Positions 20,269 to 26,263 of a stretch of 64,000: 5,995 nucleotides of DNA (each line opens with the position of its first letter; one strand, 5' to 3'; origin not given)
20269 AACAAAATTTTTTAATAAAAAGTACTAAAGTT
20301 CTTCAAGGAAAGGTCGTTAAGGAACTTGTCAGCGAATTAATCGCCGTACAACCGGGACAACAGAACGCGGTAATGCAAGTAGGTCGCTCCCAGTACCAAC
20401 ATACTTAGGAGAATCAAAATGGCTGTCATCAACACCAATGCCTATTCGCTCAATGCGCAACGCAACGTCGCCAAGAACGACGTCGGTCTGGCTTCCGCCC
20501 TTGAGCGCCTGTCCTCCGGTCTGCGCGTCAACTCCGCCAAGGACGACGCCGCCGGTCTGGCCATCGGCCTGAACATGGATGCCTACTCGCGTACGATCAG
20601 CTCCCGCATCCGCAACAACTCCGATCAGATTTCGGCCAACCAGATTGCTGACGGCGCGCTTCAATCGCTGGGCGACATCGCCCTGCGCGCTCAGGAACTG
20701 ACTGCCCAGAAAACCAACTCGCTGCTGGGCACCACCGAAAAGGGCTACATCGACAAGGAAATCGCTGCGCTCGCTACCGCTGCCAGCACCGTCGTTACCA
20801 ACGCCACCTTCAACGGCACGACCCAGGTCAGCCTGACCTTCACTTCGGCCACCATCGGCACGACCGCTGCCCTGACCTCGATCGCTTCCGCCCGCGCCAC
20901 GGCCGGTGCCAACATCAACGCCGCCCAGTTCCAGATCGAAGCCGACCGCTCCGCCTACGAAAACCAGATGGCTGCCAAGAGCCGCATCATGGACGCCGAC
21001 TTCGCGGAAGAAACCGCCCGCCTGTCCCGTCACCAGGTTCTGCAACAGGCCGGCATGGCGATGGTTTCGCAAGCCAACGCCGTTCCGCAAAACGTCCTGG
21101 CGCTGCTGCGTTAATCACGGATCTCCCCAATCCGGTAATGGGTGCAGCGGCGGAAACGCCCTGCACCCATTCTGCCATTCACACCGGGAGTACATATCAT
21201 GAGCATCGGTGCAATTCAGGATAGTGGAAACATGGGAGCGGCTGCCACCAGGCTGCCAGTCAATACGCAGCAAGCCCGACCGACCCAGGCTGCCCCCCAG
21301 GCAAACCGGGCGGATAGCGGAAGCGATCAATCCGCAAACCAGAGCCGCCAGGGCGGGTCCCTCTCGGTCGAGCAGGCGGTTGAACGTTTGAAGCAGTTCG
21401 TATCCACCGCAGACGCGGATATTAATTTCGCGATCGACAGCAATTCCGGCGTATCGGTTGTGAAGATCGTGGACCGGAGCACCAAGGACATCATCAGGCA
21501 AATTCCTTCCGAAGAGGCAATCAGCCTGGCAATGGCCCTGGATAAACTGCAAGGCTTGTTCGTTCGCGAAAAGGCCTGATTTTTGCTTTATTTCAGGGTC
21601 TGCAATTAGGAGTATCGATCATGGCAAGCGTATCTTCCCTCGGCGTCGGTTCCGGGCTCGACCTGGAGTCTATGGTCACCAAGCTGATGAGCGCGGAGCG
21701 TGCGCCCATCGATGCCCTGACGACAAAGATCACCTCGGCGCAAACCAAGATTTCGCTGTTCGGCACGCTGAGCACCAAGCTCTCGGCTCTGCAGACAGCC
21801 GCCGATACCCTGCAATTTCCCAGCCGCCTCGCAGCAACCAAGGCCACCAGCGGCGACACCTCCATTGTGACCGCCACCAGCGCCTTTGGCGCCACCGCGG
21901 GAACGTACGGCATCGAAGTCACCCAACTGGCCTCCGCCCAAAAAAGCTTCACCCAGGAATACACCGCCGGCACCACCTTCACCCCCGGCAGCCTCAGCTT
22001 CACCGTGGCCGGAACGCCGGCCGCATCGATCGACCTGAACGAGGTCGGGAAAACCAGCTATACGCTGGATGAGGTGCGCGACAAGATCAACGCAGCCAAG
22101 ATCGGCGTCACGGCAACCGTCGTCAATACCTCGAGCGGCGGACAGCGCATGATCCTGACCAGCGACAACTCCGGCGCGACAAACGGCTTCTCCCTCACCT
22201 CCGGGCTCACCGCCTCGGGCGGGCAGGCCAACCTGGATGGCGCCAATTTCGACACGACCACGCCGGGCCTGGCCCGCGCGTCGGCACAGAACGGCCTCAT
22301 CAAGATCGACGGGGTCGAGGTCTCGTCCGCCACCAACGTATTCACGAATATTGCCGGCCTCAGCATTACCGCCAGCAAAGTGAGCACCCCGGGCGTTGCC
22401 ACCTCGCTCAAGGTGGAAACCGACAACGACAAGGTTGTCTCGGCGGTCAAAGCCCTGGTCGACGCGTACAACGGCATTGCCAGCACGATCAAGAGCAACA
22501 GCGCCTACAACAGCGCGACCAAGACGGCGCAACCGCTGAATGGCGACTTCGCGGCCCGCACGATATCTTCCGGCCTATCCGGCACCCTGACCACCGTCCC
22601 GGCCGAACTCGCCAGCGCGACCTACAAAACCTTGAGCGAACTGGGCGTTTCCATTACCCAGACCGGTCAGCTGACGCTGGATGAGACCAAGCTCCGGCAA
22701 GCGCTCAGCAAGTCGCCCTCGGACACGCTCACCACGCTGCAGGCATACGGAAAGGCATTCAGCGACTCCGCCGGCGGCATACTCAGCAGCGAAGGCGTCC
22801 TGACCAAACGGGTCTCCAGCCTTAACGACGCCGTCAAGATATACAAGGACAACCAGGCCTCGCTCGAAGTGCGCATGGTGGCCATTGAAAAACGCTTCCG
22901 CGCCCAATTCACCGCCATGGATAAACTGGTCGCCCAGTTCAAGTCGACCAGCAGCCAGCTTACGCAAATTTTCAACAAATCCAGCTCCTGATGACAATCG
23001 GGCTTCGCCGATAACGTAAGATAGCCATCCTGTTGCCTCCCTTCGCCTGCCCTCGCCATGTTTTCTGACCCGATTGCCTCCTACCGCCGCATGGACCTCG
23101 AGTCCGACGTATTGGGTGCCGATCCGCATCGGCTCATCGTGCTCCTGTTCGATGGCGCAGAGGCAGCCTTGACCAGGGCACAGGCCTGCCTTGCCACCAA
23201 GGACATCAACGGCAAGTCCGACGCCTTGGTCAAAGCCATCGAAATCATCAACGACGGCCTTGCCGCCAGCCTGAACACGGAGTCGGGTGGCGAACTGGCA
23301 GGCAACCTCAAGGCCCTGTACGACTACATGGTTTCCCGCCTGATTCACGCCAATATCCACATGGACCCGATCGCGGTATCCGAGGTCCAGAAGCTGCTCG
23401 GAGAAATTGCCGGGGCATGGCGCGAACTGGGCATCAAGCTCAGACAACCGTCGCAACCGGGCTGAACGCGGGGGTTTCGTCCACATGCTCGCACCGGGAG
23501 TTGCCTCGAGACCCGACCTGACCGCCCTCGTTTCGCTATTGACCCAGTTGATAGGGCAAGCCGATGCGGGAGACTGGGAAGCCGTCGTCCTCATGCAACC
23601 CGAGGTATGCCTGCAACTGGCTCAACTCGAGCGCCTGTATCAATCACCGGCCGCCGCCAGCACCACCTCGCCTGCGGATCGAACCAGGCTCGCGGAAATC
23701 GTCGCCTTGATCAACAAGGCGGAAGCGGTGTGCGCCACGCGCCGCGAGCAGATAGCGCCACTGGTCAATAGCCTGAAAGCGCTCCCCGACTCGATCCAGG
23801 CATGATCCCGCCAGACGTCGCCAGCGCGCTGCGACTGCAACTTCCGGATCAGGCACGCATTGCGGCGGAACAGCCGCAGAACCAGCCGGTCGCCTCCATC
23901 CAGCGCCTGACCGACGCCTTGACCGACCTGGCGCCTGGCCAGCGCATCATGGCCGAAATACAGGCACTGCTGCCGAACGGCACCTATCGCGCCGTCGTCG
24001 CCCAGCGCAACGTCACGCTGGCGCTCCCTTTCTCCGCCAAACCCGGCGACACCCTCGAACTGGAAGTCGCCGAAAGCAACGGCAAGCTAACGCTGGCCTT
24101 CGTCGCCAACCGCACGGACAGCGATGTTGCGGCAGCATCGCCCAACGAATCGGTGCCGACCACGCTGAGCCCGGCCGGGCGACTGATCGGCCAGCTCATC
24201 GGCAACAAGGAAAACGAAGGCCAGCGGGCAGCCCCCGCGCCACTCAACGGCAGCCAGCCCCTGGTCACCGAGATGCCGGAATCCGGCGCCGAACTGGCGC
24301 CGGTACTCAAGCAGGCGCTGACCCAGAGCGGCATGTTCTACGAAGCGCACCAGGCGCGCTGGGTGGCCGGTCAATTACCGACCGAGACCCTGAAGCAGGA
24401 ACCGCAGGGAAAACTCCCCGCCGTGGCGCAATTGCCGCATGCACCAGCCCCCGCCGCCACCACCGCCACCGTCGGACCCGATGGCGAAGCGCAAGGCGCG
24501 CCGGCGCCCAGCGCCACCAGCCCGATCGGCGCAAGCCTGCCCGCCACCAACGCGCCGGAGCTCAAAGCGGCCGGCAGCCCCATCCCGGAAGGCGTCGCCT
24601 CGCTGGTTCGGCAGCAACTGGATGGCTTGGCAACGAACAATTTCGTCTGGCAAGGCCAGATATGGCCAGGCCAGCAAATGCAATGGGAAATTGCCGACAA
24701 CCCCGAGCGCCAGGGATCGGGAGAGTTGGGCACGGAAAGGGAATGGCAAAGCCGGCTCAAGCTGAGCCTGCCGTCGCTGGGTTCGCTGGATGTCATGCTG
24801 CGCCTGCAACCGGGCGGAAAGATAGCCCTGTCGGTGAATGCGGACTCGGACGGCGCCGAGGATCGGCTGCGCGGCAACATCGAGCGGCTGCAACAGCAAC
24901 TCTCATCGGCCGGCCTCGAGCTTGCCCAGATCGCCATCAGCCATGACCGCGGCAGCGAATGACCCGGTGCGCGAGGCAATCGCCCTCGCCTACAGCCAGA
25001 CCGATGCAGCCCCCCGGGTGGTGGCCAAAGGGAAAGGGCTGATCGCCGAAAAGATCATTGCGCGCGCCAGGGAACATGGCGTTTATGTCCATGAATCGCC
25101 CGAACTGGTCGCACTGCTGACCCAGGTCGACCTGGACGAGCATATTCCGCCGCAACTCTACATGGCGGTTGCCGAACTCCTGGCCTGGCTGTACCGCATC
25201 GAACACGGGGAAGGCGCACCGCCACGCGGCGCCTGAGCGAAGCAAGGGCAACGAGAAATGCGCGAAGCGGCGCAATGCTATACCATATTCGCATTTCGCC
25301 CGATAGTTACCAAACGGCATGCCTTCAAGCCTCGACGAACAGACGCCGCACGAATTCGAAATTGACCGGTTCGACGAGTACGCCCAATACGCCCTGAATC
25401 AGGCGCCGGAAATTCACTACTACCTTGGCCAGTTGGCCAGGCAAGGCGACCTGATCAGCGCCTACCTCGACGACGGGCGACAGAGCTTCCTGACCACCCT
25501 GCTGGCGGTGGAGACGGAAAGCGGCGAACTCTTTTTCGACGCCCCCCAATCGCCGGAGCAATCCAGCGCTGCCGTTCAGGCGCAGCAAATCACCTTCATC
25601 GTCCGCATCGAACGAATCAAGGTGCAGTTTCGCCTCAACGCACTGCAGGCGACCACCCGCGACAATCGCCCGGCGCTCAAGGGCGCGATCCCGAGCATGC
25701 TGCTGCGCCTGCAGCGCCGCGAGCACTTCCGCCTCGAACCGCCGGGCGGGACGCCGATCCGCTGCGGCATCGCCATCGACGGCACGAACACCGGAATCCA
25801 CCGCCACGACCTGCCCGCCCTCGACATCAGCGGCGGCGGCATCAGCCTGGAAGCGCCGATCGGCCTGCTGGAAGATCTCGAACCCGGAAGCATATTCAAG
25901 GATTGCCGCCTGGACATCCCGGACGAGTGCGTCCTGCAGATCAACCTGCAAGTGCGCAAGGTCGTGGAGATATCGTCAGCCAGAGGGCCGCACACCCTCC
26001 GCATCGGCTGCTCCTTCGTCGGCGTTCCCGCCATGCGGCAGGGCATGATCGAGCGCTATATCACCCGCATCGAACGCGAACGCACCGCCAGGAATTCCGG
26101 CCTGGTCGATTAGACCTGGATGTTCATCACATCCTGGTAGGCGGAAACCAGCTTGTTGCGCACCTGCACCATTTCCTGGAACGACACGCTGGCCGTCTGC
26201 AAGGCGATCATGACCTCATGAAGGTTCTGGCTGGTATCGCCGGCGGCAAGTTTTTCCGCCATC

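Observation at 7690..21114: Flagellin-modification island that contains a complete 2-aminoethylphosphonate (C-P bond) pathway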

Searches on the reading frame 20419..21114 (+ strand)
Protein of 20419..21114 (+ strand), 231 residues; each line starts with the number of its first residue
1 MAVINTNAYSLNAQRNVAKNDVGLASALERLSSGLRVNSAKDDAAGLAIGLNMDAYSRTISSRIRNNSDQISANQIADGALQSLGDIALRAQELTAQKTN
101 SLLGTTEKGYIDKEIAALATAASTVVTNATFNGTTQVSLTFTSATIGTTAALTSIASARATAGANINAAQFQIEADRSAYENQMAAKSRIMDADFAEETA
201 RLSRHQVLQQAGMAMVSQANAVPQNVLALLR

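Call 3: search_protein_families(library=pfam, proteins=[window:20419-21114:+], max_evalue=0.001)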
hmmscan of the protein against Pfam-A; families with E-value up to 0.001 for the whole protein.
window:20419-21114:+ (231 aa): 2 families
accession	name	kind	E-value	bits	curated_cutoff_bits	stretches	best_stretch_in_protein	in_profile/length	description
PF00669.25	Flagellin_N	-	1.7e-26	93.4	26.6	1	4-134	1-131/139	Bacterial flagellin N-terminal helical region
PF00700.27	Flagellin_C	-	1e-16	61.4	23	1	149-230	5-86/86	Bacterial flagellin C-terminal helical region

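Call 7: search_protein_families(library=ncbifam, proteins=[window:20419-21114:+], max_evalue=0.001)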
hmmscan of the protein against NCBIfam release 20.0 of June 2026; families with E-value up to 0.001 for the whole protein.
window:20419-21114:+ (231 aa): 24 families
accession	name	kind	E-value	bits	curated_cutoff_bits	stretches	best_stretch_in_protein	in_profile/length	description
NF009448.0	PRK12806.1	equivalog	9.6e-49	166.4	531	2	3-144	4-145/475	flagellin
NF006467.0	PRK08869.1-2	subfamily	4.8e-48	164.2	443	2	3-145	4-146/400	flagellin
NF009444.0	PRK12802.1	equivalog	4.2e-47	161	332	2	3-138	4-139/282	flagellin domain-containing protein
NF038071.1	lat_flg_LafA_2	exception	3.8e-39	134.8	365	2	4-137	5-138/284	lateral flagellin LafA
NF005294.0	PRK06819.1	subfamily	1.6e-38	133.2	387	2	1-134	2-135/376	FliC/FljB family flagellin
NF005953.0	PRK08026.1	subfamily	1.6e-35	123.7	619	2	3-134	4-135/548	FliC/FljB family flagellin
NF006466.0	PRK08869.1-1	subfamily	5.6e-35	121.6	426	2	4-146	5-147/377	flagellin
NF006470.0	PRK08869.1-5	equivalog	1.2e-33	116.9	423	2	1-135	1-135/388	flagellin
NF009449.0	PRK12807.1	subfamily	1.4e-33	116.7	347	2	4-150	3-148/287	flagellin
NF006468.0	PRK08869.1-3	subfamily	1.9e-33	116.1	436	2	3-144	4-145/378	polar flagellin E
NF006469.0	PRK08869.1-4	equivalog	1.2e-32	113.7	627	2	3-147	4-148/377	flagellin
NF009450.0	PRK12808.1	equivalog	1.3e-31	110.7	476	2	4-133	3-132/476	flagellin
NF009446.0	PRK12804.1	subfamily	7.9e-29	101.1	352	2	4-148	3-148/301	flagellin Hag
NF009445.0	PRK12803.1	equivalog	6e-26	91.5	450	2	3-144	2-143/335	flagellin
NF009234.0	PRK12584.1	equivalog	4.6e-24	85.4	752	2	4-170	5-173/510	flagellin A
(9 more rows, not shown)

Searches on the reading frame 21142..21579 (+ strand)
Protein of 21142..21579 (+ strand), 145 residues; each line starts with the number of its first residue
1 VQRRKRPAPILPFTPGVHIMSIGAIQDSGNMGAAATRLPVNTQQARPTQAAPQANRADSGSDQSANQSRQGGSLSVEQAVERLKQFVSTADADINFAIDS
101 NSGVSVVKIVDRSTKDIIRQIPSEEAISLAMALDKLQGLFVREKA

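Call 6: search_protein_families(library=pfam, proteins=[window:21142-21579:+], max_evalue=0.001)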
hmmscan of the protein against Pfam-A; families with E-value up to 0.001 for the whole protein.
window:21142-21579:+ (145 aa): 1 family
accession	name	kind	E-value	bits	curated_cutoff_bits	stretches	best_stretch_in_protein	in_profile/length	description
PF03646.20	FlaG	-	1.9e-21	76.6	23.8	1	45-143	3-101/101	FlaG protein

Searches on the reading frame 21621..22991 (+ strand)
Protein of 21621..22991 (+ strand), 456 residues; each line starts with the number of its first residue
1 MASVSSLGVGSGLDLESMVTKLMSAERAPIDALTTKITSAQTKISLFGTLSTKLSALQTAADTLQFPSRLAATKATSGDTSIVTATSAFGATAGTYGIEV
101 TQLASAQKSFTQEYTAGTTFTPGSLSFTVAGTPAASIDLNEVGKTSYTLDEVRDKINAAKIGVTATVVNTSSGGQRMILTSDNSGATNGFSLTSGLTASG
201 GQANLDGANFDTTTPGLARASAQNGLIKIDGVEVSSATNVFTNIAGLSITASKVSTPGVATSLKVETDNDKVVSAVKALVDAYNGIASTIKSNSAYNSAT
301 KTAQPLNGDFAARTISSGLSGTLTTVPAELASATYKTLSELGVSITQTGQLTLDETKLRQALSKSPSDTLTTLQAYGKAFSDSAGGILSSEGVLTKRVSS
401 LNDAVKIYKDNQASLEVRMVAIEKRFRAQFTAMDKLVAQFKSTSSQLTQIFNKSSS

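Call 6: search_protein_families(library=pfam, proteins=[window:21621-22991:+], max_evalue=0.001)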
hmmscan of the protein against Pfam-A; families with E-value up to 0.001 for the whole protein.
window:21621-22991:+ (456 aa): 2 families
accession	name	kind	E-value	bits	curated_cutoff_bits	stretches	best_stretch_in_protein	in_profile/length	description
PF07195.17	FliD_C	-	1.3e-37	129.9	25.4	1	222-441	1-235/236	Flagellar hook-associated protein 2 C-terminus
PF02465.23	FliD_N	-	1.4e-27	96.6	24.8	1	11-107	1-97/97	Flagellar hook-associated protein 2 N-terminus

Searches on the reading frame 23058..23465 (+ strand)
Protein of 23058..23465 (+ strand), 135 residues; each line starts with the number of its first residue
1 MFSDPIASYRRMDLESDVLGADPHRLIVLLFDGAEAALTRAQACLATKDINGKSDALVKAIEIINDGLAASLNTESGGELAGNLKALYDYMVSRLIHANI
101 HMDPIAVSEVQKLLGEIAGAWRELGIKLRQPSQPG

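Call 6: search_protein_families(library=pfam, proteins=[window:23058-23465:+], max_evalue=0.001)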
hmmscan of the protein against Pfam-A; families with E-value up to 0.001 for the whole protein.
window:23058-23465:+ (135 aa): 1 family
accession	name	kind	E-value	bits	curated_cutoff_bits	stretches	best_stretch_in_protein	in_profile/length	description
PF02561.19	FliS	-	2.3e-32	112.1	26.7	1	8-124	3-114/115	Flagellar protein FliS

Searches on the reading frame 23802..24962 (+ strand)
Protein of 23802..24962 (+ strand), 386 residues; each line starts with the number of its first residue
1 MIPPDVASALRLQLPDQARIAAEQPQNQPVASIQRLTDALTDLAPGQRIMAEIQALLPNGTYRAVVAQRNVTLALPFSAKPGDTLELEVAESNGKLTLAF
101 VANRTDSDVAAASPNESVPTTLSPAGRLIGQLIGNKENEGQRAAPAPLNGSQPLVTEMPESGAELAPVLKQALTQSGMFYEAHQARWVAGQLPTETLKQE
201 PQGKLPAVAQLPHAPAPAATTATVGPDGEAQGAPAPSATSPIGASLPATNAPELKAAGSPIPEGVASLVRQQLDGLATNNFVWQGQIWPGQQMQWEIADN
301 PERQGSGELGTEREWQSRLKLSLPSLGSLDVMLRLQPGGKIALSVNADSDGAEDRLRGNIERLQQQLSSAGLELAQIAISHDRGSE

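Call 6: search_protein_families(library=pfam, proteins=[window:23802-24962:+], max_evalue=0.001)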
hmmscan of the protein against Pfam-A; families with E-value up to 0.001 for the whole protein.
window:23802-24962:+ (386 aa): 1 family
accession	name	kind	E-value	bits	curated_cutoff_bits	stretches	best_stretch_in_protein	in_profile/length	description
PF02120.21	Flg_hook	-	1.7e-16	60.2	29.8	1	312-385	10-82/85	Flagellar hook-length control protein FliK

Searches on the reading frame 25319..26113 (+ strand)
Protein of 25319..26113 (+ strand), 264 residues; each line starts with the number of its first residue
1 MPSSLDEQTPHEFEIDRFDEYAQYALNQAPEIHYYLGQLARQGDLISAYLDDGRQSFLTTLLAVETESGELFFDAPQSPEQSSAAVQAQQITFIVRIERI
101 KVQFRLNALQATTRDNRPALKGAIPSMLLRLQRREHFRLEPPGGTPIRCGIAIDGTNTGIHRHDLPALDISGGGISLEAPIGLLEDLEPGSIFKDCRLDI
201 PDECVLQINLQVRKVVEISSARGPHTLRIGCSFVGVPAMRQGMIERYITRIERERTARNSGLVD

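Call 6: search_protein_families(library=pfam, proteins=[window:25319-26113:+], max_evalue=0.001)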
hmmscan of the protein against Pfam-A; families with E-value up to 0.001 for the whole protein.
window:25319-26113:+ (264 aa): 2 families
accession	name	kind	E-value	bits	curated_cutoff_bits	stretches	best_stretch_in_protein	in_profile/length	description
PF07317.18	PilZN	-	3.9e-23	81.8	23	1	24-130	1-107/107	Flagellar regulator YcgR, PilZN domain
PF07238.19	PilZ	-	4.2e-07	30.7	22.5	1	132-249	1-101/102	PilZ domain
